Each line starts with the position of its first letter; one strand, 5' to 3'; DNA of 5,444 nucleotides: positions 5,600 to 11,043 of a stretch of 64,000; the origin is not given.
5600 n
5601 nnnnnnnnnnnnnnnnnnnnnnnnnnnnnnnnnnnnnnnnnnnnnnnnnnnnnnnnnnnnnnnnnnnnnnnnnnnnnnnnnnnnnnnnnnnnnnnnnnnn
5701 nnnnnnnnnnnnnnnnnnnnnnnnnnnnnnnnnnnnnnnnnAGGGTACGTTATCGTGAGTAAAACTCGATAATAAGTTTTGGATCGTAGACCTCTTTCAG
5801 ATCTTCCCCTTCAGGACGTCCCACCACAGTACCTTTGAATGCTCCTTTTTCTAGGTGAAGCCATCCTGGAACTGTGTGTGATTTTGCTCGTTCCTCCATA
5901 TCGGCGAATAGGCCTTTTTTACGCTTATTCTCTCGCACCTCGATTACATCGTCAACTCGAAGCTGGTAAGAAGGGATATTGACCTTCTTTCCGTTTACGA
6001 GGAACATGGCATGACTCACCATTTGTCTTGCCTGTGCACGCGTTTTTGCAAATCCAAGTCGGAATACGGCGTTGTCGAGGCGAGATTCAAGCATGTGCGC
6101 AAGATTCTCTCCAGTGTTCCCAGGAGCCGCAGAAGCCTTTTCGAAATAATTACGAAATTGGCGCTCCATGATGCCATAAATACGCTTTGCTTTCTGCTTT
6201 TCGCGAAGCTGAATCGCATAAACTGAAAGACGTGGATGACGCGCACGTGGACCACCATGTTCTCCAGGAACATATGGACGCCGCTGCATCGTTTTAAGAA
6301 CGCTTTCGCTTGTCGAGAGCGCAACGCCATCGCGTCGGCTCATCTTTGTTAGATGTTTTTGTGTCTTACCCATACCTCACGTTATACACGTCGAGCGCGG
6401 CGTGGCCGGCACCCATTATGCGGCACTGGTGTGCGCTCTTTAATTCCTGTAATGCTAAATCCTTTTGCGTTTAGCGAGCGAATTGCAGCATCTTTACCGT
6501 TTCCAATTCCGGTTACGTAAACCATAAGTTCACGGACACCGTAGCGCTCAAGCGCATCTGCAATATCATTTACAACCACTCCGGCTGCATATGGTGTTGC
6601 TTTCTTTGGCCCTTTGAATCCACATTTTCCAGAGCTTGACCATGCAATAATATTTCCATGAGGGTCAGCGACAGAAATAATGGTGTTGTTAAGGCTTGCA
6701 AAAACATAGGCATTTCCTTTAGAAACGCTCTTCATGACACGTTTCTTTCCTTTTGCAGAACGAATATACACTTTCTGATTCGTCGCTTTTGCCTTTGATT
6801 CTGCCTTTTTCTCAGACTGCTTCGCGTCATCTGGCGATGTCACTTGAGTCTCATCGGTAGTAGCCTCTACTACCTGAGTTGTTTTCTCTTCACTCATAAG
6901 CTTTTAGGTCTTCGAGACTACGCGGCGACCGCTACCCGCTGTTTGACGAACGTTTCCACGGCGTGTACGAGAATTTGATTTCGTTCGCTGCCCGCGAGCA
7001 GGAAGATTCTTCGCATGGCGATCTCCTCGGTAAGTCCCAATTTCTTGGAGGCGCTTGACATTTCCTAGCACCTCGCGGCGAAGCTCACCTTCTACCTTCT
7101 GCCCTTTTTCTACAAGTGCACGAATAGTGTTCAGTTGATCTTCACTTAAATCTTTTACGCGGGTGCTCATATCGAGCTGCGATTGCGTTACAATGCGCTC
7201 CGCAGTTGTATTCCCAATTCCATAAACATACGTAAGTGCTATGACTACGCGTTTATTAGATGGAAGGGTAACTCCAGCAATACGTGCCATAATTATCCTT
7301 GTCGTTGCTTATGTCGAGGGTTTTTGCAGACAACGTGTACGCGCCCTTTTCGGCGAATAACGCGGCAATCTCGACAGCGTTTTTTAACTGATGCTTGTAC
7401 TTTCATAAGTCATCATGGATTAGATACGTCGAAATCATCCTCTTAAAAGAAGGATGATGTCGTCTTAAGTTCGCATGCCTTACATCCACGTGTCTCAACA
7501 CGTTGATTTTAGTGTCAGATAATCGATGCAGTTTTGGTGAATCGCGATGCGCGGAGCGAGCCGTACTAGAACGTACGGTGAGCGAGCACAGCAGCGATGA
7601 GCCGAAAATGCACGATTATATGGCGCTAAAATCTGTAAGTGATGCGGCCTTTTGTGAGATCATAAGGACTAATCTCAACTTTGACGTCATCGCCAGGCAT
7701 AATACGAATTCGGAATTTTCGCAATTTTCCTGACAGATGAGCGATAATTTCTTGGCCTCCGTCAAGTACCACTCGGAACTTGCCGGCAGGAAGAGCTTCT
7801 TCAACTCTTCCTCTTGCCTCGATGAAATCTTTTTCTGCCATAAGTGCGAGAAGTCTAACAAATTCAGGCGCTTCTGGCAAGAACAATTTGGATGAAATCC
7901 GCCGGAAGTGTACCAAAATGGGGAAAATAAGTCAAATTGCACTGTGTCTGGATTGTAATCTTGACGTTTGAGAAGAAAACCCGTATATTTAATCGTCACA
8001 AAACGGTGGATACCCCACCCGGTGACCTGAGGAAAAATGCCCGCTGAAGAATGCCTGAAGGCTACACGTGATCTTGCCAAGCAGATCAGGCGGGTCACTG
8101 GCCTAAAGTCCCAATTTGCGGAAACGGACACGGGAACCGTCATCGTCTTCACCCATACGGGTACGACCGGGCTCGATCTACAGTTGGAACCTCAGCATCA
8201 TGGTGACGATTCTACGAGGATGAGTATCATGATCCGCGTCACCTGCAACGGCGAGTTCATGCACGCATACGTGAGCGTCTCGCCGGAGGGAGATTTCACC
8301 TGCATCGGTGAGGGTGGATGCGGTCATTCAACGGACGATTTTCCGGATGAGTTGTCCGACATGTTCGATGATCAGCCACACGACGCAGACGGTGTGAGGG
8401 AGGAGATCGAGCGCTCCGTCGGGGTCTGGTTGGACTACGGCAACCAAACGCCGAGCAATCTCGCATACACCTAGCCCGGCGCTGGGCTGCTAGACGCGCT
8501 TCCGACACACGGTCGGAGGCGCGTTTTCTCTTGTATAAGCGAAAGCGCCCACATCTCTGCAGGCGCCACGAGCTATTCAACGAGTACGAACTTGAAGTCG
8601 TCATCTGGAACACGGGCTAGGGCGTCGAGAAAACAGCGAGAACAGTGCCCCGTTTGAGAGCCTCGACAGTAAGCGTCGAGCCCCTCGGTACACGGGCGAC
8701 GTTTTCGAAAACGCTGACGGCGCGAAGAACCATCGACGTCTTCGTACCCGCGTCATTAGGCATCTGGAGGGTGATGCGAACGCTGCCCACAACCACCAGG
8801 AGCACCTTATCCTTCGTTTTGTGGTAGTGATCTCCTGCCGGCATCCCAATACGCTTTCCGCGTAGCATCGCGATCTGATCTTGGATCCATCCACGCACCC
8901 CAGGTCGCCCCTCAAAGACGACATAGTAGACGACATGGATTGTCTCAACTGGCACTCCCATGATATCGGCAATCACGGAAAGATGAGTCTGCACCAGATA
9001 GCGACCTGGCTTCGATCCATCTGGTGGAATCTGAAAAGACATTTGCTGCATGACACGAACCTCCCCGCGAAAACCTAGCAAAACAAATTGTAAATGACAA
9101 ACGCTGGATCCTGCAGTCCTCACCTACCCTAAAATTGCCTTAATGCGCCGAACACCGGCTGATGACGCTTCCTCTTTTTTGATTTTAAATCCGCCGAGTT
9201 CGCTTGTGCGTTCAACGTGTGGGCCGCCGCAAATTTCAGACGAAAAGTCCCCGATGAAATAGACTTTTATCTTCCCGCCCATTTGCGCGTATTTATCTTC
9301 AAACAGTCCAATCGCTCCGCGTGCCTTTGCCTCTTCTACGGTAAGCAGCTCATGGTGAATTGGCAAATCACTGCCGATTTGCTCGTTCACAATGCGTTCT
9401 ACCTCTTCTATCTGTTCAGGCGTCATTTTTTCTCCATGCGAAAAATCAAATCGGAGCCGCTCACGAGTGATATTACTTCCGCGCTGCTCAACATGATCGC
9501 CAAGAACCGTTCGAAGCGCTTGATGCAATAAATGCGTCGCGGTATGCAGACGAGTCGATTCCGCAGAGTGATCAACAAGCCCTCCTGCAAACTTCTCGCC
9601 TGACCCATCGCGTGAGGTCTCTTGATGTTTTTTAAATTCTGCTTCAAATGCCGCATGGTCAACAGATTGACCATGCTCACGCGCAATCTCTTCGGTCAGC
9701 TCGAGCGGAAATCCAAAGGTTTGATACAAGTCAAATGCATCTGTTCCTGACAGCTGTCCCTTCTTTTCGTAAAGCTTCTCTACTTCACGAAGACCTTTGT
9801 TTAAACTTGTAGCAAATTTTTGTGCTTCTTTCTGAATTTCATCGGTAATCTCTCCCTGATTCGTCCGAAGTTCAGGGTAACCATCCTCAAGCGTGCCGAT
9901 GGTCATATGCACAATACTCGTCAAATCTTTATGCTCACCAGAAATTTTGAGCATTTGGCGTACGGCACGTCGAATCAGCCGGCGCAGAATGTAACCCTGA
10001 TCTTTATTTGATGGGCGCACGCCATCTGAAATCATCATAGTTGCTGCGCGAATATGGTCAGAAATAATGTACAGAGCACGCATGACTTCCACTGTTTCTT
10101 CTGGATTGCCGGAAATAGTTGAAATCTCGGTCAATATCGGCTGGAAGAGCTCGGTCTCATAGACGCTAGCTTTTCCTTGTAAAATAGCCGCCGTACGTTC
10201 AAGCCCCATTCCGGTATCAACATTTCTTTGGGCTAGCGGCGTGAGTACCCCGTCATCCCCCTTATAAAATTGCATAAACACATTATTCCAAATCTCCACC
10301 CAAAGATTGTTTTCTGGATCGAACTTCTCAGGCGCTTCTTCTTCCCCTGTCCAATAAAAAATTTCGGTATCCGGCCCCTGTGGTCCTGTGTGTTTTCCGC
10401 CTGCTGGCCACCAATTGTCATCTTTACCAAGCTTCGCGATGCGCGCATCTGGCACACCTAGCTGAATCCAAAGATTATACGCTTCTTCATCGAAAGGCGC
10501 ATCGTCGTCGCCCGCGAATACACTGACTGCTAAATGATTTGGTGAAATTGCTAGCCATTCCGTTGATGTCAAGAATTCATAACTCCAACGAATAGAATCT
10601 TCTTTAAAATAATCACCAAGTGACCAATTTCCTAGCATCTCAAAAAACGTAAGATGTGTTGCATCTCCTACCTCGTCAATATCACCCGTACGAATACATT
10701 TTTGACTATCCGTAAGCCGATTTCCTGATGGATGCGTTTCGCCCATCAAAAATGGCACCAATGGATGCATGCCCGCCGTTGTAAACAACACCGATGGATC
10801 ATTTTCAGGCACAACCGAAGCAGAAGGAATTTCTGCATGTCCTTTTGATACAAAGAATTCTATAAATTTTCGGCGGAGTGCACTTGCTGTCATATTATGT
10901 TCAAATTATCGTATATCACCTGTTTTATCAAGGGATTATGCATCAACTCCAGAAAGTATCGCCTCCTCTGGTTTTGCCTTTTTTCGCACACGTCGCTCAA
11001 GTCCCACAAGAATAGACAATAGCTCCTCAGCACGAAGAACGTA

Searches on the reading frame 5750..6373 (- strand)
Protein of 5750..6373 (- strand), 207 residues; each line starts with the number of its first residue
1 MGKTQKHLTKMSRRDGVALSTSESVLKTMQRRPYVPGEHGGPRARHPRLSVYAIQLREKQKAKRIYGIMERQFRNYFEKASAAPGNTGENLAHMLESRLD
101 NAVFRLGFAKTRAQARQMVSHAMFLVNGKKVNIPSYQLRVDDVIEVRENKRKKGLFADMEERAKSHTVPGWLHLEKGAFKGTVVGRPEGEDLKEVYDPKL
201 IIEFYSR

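Call 4: search_protein_families(library=pfam, proteins=[window:5750-6373:-], max_evalue=0.01)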
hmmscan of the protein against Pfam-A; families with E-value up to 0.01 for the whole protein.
window:5750-6373:- (207 aa): 2 families
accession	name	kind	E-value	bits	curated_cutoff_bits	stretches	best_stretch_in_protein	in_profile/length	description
PF00163.24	Ribosomal_S4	-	5.1e-23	82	23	1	5-96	3-95/95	Ribosomal protein S4/S9 N-terminal domain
PF01479.30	S4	-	7.1e-17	61.3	22.8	1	98-144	2-48/48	S4 domain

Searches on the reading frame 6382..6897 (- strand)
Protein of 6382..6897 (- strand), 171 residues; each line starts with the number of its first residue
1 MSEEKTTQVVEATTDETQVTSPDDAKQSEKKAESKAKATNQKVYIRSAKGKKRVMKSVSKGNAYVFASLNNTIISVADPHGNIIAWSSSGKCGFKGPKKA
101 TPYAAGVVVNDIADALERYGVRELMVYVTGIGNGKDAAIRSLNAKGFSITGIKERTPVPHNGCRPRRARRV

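Call 4: search_protein_families(library=pfam, proteins=[window:6382-6897:-], max_evalue=0.01)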
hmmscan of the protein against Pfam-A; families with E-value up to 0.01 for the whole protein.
window:6382-6897:- (171 aa): 1 family
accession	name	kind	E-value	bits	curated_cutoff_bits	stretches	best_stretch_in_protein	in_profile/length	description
PF00411.24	Ribosomal_S11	-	6.4e-35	120.3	25.1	1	61-170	1-110/110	Ribosomal protein S11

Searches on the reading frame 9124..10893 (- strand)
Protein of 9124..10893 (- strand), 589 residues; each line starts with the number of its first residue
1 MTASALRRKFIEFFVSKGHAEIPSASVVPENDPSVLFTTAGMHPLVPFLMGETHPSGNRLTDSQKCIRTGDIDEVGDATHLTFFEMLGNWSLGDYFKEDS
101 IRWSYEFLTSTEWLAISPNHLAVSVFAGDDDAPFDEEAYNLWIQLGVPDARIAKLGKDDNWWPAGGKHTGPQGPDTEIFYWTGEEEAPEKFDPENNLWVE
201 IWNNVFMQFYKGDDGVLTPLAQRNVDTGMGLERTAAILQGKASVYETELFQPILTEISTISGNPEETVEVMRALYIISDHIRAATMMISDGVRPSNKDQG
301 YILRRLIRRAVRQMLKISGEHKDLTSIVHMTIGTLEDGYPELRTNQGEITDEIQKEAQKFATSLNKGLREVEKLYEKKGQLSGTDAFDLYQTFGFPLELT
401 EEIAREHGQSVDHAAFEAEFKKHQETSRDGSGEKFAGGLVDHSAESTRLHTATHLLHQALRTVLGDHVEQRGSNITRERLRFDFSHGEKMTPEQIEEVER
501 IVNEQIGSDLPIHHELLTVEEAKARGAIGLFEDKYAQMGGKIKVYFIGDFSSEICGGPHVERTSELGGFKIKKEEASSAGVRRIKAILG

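Call 17: search_protein_families(library=pfam, proteins=[window:9124-10893:-], max_evalue=0.01)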
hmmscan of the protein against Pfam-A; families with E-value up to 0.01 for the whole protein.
window:9124-10893:- (589 aa): 2 families
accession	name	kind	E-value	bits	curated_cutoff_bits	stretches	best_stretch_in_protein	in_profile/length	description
PF01411.24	tRNA-synt_2c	-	1e-139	467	30.3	1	6-439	2-437/552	tRNA synthetases class II (A)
PF07973.19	tRNA_SAD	-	2.4e-16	59.8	24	1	542-584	1-43/44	Threonyl and Alanyl tRNA synthetase second additional domain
